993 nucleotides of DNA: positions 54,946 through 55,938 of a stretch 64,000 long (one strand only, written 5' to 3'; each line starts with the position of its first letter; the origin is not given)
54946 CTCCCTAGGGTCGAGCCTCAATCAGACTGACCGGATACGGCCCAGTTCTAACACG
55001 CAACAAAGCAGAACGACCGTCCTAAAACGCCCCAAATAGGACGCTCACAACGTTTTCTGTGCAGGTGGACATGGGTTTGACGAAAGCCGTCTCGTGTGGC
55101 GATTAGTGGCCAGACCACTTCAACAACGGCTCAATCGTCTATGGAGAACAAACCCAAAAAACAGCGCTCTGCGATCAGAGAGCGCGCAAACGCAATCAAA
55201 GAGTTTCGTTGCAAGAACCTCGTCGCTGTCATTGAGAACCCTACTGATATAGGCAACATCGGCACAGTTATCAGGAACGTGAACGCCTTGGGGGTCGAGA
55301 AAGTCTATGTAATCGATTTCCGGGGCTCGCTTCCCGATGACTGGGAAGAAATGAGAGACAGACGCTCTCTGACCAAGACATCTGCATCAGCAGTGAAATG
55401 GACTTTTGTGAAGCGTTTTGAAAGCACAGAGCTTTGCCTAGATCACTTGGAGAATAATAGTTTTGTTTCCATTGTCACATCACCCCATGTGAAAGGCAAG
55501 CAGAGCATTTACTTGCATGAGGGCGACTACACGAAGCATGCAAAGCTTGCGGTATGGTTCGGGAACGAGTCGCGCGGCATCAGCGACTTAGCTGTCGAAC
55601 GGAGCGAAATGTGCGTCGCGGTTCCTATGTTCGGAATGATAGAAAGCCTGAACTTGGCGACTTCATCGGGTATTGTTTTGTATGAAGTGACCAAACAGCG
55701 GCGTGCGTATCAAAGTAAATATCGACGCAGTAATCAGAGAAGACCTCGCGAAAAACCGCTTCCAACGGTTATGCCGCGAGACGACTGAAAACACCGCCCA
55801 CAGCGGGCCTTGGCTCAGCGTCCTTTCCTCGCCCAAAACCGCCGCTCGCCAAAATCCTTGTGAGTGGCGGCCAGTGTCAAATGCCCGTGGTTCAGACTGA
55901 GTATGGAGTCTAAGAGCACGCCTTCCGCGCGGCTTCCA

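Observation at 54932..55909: Low-GC single-gene islet carrying a foreign SPOUT/TrmH-like RNA methyltransferase, bounded by a 9-bp direct repeat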

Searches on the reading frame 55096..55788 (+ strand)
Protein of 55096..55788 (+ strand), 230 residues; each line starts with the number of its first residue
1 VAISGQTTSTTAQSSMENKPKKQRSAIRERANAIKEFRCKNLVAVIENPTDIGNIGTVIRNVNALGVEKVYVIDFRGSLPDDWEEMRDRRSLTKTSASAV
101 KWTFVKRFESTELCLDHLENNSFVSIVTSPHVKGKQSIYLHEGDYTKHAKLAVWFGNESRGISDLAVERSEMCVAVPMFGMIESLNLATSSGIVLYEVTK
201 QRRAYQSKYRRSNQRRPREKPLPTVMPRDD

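Call 5: search_protein_families(library=pfam, proteins=[window:55096-55788:+], max_evalue=0.01)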
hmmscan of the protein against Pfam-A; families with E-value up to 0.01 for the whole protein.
window:55096-55788:+ (230 aa): 2 families
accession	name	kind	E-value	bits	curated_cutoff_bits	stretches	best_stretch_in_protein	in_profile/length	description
PF00588.24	SpoU_methylase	-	6.6e-26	91.6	29.7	1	42-196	2-142/142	SpoU rRNA Methylase family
PF10126.14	Nit_Regul_Hom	-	0.003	17.9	23.8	1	51-89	10-48/107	Uncharacterized protein, homolog of nitrogen regulatory protein PII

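Call 6: search_protein_families(library=ncbifam, proteins=[window:55096-55788:+], max_evalue=0.01)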
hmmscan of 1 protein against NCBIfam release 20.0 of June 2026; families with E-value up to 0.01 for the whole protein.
window:55096-55788:+ (230 aa): 12 families
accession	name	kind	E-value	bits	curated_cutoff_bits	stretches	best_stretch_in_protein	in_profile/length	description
NF008295.0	PRK11081.1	equivalog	1.3e-21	77.2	227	1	30-218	8-180/230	tRNA (guanosine(18)-2'-O)-methyltransferase TrmH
TIGR00186.1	rRNA_methyl_3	equivalog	4e-18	65.8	160.15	1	32-202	85-240/240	23S rRNA (guanosine(2251)-2'-O)-methyltransferase RlmB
NF000477.1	NshR_TsnR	equivalog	1.8e-11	44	425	1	43-200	118-262/266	NshR/TsnR family 23S rRNA methyltransferase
NF008386.0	PRK11181.1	equivalog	2.2e-11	43.5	366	1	34-203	88-243/244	23S rRNA (guanosine(2251)-2'-O)-methyltransferase RlmB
TIGR00185.1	tRNA_yibK_trmL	equivalog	1.1e-09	38.4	190.6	1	47-204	7-150/154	tRNA (uridine(34)/cytosine(34)/5-carboxymethylaminomethyluridine(34)-2'-O)-methyltransferase TrmL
NF000035.1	nosihep_NshR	exception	1.9e-09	37.4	500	1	43-201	118-263/274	NshR family nosiheptide/thiostrepton resistance 23S rRNA methyltransferase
TIGR00050.1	rRNA_methyl_1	subfamily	4.5e-09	36.5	167.15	1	147-211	102-164/233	TrmJ/YjtD family RNA methyltransferase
NF008117.0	PRK10864.1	equivalog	1.4e-08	34.3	267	1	35-203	190-343/344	tRNA/rRNA methyltransferase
NF041077.1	tRNAmeth_TrmJ_Sulfolob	equivalog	2.4e-08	33.9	350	1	45-211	5-164/229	tRNA (cytidine-2'-O-)-methyltransferase TrmJ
NF011694.0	PRK15114.1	equivalog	2.2e-06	27.4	280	1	146-223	104-179/246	tRNA (cytosine(32)/uridine(32)-2'-O)-methyltransferase TrmJ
NF007752.0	PRK10433.1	equivalog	5.5e-06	26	212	1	148-213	105-170/228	tRNA/rRNA methyltransferase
NF007683.0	PRK10358.1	equivalog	0.00018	21.4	282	1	47-202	7-148/157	tRNA (uridine(34)/cytosine(34)/5-carboxymethylaminomethyluridine(34)-2'-O)-methyltransferase TrmL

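Call 15: find_homologous_proteins(query=window:55141-55788:+)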
Query window:55141-55788:+ (215 aa): 5124 proteins with E <= 0.001 among 5200 candidates; the best 120 are listed.
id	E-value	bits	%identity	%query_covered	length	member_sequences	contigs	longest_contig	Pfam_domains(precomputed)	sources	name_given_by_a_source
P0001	9.7e-129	445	92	100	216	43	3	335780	PF00588.25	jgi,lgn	jgi:tRNA (guanosine-2'-O-)-methyltransferase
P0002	9.3e-121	419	85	100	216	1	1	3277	PF00588.25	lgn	-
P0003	1.0e-117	409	83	100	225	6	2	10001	PF00588.25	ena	-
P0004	9.6e-117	406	84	100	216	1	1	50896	PF00588.25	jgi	-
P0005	3.7e-116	404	82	100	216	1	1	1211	PF00588.25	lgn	-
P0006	2.5e-113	395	81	99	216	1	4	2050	PF00588.25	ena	-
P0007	4.4e-113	394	82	98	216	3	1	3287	PF00588.25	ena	-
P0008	4.7e-113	394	80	98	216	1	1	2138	PF00588.25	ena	-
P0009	5.9e-112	390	80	99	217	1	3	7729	PF00588.25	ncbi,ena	-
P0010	2.5e-110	385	87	91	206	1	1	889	PF00588.25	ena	-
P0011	2.9e-110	385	80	98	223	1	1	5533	PF00588.25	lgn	-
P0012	6.8e-110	384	79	99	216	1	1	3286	PF00588.25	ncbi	ncbi:MAG: RNA methyltransferase [Pseudomonadota bacterium]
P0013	1.9e-109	382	77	100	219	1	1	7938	PF00588.25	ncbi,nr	ncbi:MAG: TrmH family RNA methyltransferase [Rhodobacteraceae bacterium]|nr:TrmH family RNA methyltr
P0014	8.2e-109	380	77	100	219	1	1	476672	PF00588.25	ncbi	-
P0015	1.1e-108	380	78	100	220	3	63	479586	PF00588.25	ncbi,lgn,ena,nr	ncbi:MAG: rRNA methyltransferase [Hirschia sp.]|nr:rRNA methyltransferase [Hirschia sp.] MBF17892.1 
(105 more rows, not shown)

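Call 16: search_protein_families(library=phrogs, proteins=[window:55141-55788:+], max_evalue=0.01)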
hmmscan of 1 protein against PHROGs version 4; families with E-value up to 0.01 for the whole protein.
window:55141-55788:+ (215 aa): 0 families

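Call 17: search_protein_families(library=padloc, proteins=[window:55141-55788:+], max_evalue=0.01)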
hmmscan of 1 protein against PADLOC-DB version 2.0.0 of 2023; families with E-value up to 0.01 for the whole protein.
window:55141-55788:+ (215 aa): 0 families

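Call 25: find_encoding_contigs(protein=P0001, flank=6000, max_places=4)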
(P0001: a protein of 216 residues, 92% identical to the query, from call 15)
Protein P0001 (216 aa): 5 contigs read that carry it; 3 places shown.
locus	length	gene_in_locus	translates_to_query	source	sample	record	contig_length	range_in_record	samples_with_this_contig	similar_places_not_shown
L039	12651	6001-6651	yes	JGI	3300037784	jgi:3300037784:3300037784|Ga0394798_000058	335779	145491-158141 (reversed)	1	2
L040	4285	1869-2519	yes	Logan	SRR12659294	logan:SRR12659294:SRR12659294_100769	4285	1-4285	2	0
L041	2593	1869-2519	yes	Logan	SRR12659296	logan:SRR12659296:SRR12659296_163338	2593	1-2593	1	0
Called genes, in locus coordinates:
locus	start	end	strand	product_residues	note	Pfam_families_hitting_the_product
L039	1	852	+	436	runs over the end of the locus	PF00270:DEAD, PF04851:ResIII, PF00271:Helicase_C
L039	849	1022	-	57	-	PF11003:DUF2842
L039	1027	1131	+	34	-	-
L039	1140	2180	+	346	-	PF02628:COX15-CtaA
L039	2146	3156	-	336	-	-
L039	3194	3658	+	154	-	PF00572:Ribosomal_L13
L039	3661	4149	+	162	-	PF00380:Ribosomal_S9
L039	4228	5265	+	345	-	PF01118:Semialdhyde_dh, PF02774:Semialdhyde_dhC, PF22698:Semialdhyde_dhC_1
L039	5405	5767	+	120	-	PF12680:SnoaL_2, PF07366:SnoaL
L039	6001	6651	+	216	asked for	PF00588:SpoU_methylase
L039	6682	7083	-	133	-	-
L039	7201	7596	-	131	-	-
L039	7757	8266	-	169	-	PF04191:PEMT, PF04140:ICMT (weak)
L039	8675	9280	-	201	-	PF12804:NTP_transf_3 (weak), PF09837:DUF2064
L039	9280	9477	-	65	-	PF10049:DUF2283 (weak)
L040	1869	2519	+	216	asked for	PF00588:SpoU_methylase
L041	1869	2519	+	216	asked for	PF00588:SpoU_methylase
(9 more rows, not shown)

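Call 26: find_encoding_contigs(protein=P0004, flank=6000, max_places=3)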
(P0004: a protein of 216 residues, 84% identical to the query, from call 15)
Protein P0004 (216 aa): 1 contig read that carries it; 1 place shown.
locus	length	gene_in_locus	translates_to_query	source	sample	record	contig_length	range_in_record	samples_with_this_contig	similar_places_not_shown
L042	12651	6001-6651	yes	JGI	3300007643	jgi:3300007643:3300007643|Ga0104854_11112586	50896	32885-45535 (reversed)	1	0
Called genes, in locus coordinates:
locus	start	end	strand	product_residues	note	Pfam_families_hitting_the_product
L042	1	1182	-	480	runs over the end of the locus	PF00939:Na_sulph_symp, PF03600:CitMHS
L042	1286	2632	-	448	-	PF01554:MatE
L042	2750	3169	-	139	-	-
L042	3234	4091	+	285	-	PF00106:adh_short, PF08659:KR, PF13561:adh_short_C2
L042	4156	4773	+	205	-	PF00717:Peptidase_S24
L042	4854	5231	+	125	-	-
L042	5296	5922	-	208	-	PF09346:SMI1_KNR4, PF14568:SUKH_6 (weak)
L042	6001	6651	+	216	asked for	PF00588:SpoU_methylase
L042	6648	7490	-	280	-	PF00800:PDT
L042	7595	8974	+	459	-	PF00067:p450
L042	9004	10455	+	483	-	PF06863:DUF1254, PF06742:DUF1214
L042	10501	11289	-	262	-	PF02348:CTP_transf_3, PF12804:NTP_transf_3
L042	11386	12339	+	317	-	PF00034:Cytochrom_C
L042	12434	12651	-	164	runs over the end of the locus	PF01047:MarR, PF12802:MarR_2 (weak), PF13463:HTH_27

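Call 28: search_dna_similar(query=window:55141-55788:+, collection=phages, mode=protein, max_rows=10)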
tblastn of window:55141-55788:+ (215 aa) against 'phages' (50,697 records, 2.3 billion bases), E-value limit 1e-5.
Records with a match: 37; places in all: 37; records where one place covers at least 80% of the query: 14.
Best place of each record, by identity: <60% 37.
By first word of the organism name: Bacteriophage 19; Acinetobacter 4; Salmonella 3; Listeria 3; Campylobacter 2; Streptomyces 1; uncultured 1; Escherichia 1; Rhodococcus 1; Staphylococcus 1; and 1 more.
By host as written in the record: - 24; Listeria monocytogenes 3; Homo sapiens 2; Campylobacter jejuni 2; Streptomyces kasugaensis 1; Escherichia coli O157:H7 ATCC 43895 1; Salmonella enterica subsp. enterica serovar Kentucky 1; Rhodococcus erythropolis NRRL B-1574 1; and 2 more.
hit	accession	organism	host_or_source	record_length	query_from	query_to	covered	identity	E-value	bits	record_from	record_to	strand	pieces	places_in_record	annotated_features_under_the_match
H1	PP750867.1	Streptomyces phage Kamino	Streptomyces kasugaensis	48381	13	209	92%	27.6%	2e-6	53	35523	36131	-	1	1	putative TrmH family tRNA/rRNA methyltransferase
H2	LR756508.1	uncultured phage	metagenomic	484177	14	186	80%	29.3%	2e-9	62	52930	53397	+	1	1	record has no annotation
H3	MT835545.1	Bacteriophage sp.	human fecal samples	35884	27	197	80%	29.4%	3e-12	71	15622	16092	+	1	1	record has no annotation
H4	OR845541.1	Escherichia phage ECO95 1-6-1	Escherichia coli O157:H7 ATCC 43895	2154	23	205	85%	26.8%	3e-13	74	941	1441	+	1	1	record has no annotation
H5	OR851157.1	Salmonella phage S.Kent 1-2-1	Salmonella enterica subsp. enterica ...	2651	23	205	85%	26.8%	3e-13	73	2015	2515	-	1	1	record has no annotation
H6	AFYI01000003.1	Salmonella enterica subsp. enterica serovar Infantis str. ...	Homo sapiens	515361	23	205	85%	26.8%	4e-13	73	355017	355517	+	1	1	RNA methyltransferase, TrmH family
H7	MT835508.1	Bacteriophage sp.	human fecal samples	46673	8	187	84%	27.2%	8e-9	61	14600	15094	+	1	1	record has no annotation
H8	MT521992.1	Rhodococcus phage NiceHouse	Rhodococcus erythropolis NRRL B-1574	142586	14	189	82%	27.1%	7e-8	58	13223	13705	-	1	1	33: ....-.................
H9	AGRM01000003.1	Salmonella enterica subsp. houtenae str. ATCC BAA-1581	Homo sapiens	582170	23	205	85%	25.7%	4e-12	70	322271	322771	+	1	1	RNA methyltransferase, TrmH family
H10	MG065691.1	Campylobacter phage A11a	Campylobacter jejuni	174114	23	202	84%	26.1%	4e-12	70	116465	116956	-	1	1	record has no annotation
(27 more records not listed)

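Call 29: search_dna_similar(query=window:55141-55788:+, collection=plasmids, mode=protein, max_rows=15)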
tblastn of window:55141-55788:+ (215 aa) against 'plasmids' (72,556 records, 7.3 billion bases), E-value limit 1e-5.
Records with a match: 54; places in all: 63; records where one place covers at least 80% of the query: 23.
Best place of each record, by identity: <60% 54.
By first word of the organism name: Escherichia 9; Acinetobacter 5; Klebsiella 3; Streptomyces 3; Neisseria 2; Bacteroides 2; Phocaeicola 2; Ralstonia 2; Proteus 2; Parabacteroides 2; and 21 more.
By predicted mobility (MOB-suite, as given by PLSDB): non-mobilizable 42; mobilizable 10; conjugative 2.
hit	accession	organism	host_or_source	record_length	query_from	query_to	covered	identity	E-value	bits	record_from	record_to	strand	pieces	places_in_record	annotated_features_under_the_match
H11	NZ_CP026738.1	Priestia megaterium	Sporobolus anglicus,cell ...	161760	16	204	88%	27.7%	4e-10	66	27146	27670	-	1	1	TrmH family RNA methyltransferase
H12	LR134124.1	Klebsiella aerogenes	not available: to be reported later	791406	23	205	85%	28.4%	5e-14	77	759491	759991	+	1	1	trmH: tRNA (Guanosine18-2'-O-)-methyltransferase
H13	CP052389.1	Klebsiella pneumoniae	Homo sapiens,blood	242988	14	205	89%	27.1%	5e-14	77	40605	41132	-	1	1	trmH: tRNA (guanosine(18)-2'-O)-methyltransferase TrmH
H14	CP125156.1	Klebsiella pneumoniae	-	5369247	14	205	89%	27.1%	5e-14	77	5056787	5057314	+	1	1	trmH: tRNA (guanosine(18)-2'-O)-methyltransferase TrmH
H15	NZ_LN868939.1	Nocardia farcinica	not known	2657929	12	188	82%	29.3%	3e-8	61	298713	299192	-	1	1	none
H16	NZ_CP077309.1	Enterobacter hormaechei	-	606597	14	205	89%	26.6%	2e-14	78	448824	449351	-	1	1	trmH: tRNA (guanosine(18)-2'-O)-methyltransferase TrmH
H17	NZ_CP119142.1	Neisseria gonorrhoeae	Homo sapiens,whole organism,synovial ...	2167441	25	190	77%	30.5%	8e-10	65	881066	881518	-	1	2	none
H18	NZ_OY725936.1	Bacteroides finegoldii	-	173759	30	187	73%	31.7%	5e-9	63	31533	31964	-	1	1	rlmB: 23S rRNA (guanosine(2251)-2'-O)-methyltransferase RlmB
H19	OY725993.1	Phocaeicola massiliensis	-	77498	19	215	92%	25.2%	5e-11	68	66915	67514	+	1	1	record has no annotation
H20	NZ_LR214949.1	Mesomycoplasma hyorhinis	Uninoculated HEP-2 tissue culture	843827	28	186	74%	31.3%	8e-11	68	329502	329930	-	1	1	RNA methyltransferase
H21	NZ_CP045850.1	Streptomyces clavuligerus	pure culture single spore ...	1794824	27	204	83%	27.9%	3e-10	66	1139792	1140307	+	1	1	none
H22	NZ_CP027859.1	Streptomyces clavuligerus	Cell culture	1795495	27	204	83%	27.9%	3e-10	66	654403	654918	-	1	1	none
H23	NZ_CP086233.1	Streptomyces clavuligerus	whole organism,soil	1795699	27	204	83%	27.9%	3e-10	66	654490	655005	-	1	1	none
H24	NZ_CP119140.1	Neisseria gonorrhoeae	Homo sapiens,whole organism,blood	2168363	27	208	85%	26.9%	3e-9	63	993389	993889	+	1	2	none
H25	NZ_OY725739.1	Monoglobus pectinilyticus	-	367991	27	194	78%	29.1%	1e-12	73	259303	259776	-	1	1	rlmB: 23S rRNA (guanosine(2251)-2'-O)-methyltransferase RlmB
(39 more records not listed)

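Call 30: search_solved_structures(query=window:55141-55788:+, show_alignments=2)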
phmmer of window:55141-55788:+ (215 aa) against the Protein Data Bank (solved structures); distinct sequences matched with E-value up to 0.001: 16.
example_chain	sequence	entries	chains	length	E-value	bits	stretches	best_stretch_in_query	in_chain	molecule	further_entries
1zjr_A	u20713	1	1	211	1e-17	67.8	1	15-196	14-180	tRNA (Guanosine-2'-O-)-methyltransferase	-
1v2x_A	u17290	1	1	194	1.4e-13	54.2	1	9-188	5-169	tRNA (Gm18) methyltransferase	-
7edc_A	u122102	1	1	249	4.6e-12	49.3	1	27-203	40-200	tRNA (guanosine(18)-2'-O)-methyltransferase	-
3gyq_A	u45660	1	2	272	9.6e-09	38.5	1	28-184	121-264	rRNA (adenosine-2'-O-)-methyltransferase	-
1x7o_A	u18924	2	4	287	3.3e-08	36.7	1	29-188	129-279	rRNA methyltransferase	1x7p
7qiu_A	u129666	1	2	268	1.3e-07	34.8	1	135-182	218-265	rRNA methylase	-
3nk6_A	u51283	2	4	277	1.4e-07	34.7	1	28-187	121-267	23S rRNA methyltransferase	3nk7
1ipa_A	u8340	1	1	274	1.4e-07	34.7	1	27-188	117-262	RNA 2'-O-RIBOSE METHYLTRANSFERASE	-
1gz0_A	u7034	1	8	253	5.7e-07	32.7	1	29-187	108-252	HYPOTHETICAL TRNA/RRNA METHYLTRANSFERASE YJFH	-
4x3l_A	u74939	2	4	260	3.1e-06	30.3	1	104-188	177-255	RNA 2'-O ribose methyltransferase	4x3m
9h1k_A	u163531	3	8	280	3.5e-06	30.1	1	102-188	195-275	23S rRNA methyltransferase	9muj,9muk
2ha8_A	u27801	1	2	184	5.3e-06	29.5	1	79-187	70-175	TAR (HIV-1) RNA loop binding protein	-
5kzk_A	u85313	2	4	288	1.4e-05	28.1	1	30-185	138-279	Probable RNA methyltransferase, TrmH family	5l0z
4pzk_A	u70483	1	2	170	7.7e-05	25.7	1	128-187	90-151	tRNA (cytidine(34)-2'-O)-methyltransferase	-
7e3t_A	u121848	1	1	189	0.00022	24.2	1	30-187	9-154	Putative tRNA (cytidine(34)-2'-O)-methyltransferase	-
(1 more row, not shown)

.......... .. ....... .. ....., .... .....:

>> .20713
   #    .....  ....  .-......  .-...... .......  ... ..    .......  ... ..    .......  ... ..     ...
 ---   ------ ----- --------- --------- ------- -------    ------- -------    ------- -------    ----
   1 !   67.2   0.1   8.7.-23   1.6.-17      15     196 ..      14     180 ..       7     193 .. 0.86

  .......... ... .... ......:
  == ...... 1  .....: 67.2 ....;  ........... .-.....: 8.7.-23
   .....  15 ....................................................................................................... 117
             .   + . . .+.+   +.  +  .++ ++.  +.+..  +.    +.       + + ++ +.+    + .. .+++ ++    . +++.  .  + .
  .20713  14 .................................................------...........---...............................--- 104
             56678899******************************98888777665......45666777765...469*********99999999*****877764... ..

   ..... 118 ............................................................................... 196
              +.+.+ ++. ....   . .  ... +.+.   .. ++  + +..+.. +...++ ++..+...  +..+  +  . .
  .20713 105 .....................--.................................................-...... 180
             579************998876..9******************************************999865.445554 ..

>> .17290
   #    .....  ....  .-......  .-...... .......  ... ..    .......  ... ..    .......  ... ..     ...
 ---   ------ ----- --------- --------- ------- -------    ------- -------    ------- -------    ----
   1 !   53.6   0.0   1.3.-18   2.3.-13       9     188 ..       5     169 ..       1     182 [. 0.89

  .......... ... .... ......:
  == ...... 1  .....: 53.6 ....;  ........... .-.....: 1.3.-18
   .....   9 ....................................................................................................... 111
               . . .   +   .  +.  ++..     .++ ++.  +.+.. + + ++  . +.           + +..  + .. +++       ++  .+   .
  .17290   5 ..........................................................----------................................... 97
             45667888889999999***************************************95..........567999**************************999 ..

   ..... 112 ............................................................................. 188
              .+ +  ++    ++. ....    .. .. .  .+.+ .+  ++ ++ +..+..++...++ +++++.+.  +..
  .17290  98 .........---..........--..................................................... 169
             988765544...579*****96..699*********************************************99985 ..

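Call 39: find_related_loci(query=window:55141-55788:+, collection=genome_contigs, flank=4000)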
Query window:55141-55788:+ (215 aa) in genome_contigs; peptide patterns used: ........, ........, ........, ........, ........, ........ (x = any residue, [..] = any of these).
397 stretches matched a pattern; 348 encode a relative of the query (tblastn E <= 1e-3); the best 80 are kept; 80 distinct loci.
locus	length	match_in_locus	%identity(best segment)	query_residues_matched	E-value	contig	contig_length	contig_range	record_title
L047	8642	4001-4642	94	2-215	5e-141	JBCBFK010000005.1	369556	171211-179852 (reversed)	MAG: Pseudomonadota bacterium isolate J06613_1 NODE_5_length_369556_cov_16.515913, whole genome shotgun sequence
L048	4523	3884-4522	93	2-214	7e-141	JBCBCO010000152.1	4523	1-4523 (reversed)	MAG: Pseudomonadota bacterium isolate J06595_2 NODE_152_length_4523_cov_3.928700, whole genome shotgun sequence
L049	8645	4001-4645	92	1-215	1e-138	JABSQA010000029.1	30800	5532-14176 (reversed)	MAG: Henriciella sp. isolate DT_48 DT-Henriciella-2_scaffold_29, whole genome shotgun sequence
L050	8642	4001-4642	89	1-214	5e-135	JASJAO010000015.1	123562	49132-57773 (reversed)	MAG: Henriciella sp. isolate MO_005.B12 MO_005.c_36, whole genome shotgun sequence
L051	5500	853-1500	77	1-215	5e-117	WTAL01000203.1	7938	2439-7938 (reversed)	MAG: Rhodobacteraceae bacterium isolate GLR160 c_000000107244, whole genome shotgun sequence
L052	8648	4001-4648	77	1-215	5e-117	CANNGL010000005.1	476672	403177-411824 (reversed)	uncultured Litoreibacter sp. isolate 403.fasta genome assembly, contig: NODE_5, whole genome shotgun sequence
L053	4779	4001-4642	78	2-215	6e-117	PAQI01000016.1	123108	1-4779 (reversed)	MAG: Hirschia sp. isolate SP140 13912, whole genome shotgun sequence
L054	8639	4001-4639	77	2-214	1e-114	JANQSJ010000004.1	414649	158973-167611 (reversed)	MAG: Parvularculaceae bacterium isolate IP29b_bin.93 k99_2247335, whole genome shotgun sequence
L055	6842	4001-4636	75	4-215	6e-114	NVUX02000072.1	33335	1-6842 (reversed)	MAG: Rhodobacteraceae bacterium isolate NORP78 CoAssembly_2383851, whole genome shotgun sequence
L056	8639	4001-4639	77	1-213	4e-113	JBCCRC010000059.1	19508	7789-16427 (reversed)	MAG: Pseudomonadota bacterium isolate P01_D01_bin.21 k141_343545_length_19508_cov_18.0022, whole genome shotgun sequence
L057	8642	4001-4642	75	2-215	3e-113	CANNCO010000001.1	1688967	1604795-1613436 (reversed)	uncultured Rhodobacteraceae bacterium isolate N326-Z.fasta genome assembly, contig: NODE_1, whole genome shotgun sequenc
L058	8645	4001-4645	74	1-214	8e-113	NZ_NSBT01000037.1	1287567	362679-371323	Actibacterium ureilyticum strain LS-811 LS-811_S37_1287567bp, whole genome shotgun sequence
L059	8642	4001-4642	75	2-215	2e-112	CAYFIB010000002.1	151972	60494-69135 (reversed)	MAG TPA_asm: uncultured Caulobacterales bacterium isolate ERP003628_co2_43 genome assembly, contig: NODE_41_length_15197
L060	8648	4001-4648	74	1-215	5e-112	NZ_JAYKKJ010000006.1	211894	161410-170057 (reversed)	Marivivens marinus strain MK-3 NODE_6_length_211894_cov_723.475661, whole genome shotgun sequence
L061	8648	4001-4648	74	1-215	1e-111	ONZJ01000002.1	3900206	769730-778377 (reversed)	Rhodobacteraceae bacterium EL129 isolate unclassified Rhodobacteraceae strain EL129 genome assembly, contig: Contig_19,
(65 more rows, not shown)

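Call 63: search_protein_representatives(protein=window:55141-55788:+)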
Query: 215 residues. Proteins with E-value up to 0.001 (for the whole library): 7786; up to 1e-10: 520; up to 1e-30: 72. The best 150 are listed.
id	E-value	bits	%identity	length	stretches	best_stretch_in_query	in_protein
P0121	7.7e-78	277.2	60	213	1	3-206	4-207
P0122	1.2e-63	230.9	63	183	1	36-203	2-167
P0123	9.2e-60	218.2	66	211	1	2-147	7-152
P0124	3.6e-58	213.0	64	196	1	5-155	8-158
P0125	5.4e-58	212.4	64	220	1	4-159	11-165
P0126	8.8e-56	205.2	63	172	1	64-205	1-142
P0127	1.0e-55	204.9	74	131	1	85-211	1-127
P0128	1.3e-53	198.1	61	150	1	5-144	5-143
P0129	2.8e-53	197.0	55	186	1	16-193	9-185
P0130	1.2e-52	195.0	48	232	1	6-192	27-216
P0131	2.9e-52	193.7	71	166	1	2-122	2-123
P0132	4.4e-51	189.8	54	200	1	8-193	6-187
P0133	5.5e-51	189.5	50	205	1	6-192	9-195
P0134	7.1e-51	189.1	50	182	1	23-190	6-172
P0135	9.2e-51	188.8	69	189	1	8-132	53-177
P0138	4.3e-49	183.3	45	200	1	7-191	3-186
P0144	1.9e-47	177.9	44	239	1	8-208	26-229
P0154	2.5e-41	158.0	38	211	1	2-192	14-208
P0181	1.3e-33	132.8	38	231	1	11-201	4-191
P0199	1.2e-28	116.6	36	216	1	6-191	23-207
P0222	1.7e-24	103.0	36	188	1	18-192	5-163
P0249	4.4e-21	91.9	34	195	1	15-200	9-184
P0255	1.2e-20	90.4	35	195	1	18-198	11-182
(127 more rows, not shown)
